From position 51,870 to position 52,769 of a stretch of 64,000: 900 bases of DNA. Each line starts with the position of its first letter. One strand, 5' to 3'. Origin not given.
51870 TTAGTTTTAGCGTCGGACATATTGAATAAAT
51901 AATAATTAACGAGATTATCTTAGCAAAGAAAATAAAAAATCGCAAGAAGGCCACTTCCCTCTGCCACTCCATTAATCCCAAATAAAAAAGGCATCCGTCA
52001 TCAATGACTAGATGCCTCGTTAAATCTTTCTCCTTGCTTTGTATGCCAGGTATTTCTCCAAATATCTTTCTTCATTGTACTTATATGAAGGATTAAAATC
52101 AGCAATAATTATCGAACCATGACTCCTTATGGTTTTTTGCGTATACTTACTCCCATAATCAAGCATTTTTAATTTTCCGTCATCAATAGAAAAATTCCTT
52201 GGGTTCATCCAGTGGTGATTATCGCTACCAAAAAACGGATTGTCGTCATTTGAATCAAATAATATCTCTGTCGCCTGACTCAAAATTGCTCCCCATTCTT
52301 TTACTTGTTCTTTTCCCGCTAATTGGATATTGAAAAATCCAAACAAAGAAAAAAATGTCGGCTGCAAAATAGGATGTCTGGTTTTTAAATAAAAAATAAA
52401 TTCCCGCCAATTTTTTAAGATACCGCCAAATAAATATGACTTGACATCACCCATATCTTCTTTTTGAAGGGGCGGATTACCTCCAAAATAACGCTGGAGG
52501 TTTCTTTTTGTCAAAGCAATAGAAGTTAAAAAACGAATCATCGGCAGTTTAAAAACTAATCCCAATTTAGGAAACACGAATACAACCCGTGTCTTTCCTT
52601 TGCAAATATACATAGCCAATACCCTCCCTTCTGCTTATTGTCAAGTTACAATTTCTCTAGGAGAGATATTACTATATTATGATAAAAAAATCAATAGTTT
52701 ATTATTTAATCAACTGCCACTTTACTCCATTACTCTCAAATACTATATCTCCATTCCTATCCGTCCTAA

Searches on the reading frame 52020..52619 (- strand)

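Call 9: search_protein_families(library=ncbifam, proteins=[window:52020-52619:-], max_evalue=0.01)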
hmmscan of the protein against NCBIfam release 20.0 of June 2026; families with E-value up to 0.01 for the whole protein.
window:52020-52619:- (199 aa): 0 families

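Call 41: search_protein_families(library=phrogs, proteins=[window:52020-52619:-], max_evalue=0.1)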
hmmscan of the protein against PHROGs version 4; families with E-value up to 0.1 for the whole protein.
window:52020-52619:- (199 aa): 2 families
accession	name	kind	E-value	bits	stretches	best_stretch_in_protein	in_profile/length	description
phrog_4301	-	unknown function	1.1e-05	26.1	1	64-165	72-176/225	-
phrog_11084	-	unknown function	0.066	14.5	1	118-155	118-155/170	-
